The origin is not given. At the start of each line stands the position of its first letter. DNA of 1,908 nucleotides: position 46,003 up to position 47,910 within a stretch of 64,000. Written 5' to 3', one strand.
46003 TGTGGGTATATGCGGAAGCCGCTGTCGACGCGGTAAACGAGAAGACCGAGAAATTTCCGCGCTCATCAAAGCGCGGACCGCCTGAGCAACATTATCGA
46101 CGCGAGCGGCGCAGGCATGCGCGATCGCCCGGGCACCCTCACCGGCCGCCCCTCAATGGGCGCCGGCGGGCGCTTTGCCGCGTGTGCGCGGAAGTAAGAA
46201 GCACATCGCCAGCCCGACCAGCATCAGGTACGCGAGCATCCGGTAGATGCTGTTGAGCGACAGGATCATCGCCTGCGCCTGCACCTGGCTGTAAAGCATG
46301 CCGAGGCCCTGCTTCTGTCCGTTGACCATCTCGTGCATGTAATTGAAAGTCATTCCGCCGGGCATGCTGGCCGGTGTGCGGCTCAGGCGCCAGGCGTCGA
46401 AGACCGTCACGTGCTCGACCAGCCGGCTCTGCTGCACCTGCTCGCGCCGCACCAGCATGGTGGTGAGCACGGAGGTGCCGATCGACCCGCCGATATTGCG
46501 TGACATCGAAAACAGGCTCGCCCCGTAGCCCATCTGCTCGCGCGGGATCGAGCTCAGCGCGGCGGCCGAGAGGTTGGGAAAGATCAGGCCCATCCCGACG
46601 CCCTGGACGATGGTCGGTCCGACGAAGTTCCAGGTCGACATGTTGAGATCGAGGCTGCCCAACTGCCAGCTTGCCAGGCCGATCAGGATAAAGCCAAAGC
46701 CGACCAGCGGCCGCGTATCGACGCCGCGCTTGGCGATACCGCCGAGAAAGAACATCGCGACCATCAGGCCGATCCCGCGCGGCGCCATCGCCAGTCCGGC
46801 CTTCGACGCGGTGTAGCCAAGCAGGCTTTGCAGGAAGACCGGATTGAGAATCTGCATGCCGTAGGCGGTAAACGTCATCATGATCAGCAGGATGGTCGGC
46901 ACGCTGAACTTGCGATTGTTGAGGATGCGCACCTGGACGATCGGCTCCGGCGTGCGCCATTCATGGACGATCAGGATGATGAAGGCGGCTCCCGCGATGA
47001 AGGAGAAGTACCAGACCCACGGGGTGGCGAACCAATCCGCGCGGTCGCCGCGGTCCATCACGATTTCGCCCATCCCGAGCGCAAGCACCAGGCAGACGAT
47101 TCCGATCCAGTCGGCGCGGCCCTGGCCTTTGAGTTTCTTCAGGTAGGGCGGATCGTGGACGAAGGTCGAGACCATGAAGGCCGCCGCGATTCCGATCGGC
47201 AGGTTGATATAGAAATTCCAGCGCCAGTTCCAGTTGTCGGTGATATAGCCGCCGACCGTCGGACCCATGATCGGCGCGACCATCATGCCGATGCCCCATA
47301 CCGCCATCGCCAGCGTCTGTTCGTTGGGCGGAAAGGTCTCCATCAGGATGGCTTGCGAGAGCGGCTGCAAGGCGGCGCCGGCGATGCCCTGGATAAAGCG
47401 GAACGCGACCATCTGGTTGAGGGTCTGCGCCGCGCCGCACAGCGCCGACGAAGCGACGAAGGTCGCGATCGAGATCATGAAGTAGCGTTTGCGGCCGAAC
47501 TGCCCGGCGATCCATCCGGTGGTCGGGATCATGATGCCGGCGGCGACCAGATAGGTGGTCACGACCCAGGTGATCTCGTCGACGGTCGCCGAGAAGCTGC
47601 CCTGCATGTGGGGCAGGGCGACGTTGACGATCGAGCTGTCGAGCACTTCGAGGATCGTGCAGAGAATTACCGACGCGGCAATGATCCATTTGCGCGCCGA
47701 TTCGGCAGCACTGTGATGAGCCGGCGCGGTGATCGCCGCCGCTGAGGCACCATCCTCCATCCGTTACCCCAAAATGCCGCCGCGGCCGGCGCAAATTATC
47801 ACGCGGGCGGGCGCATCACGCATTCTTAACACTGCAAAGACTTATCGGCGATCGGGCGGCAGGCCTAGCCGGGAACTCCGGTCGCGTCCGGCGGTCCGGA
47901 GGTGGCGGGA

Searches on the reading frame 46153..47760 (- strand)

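Call 45: search_protein_families(library=pfam, proteins=[window:46153-47760:-], max_evalue=0.001)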
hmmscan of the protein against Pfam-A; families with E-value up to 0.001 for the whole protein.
window:46153-47760:- (535 aa): 4 families
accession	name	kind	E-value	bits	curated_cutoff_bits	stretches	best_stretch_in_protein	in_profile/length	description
PF07690.21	MFS_1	-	6.7e-59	200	33.4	1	32-429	2-347/347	Major Facilitator Superfamily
PF00083.30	Sugar_tr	-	3.1e-10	40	22.3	1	54-205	39-195/452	Sugar (and other) transporter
PF05977.19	MFS_3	-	8.7e-05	21.6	27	0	30-179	14-168/524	Transmembrane secretion effector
PF13347.12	MFS_2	-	0.00078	18.5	27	1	32-147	230-347/427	MFS/sugar transport protein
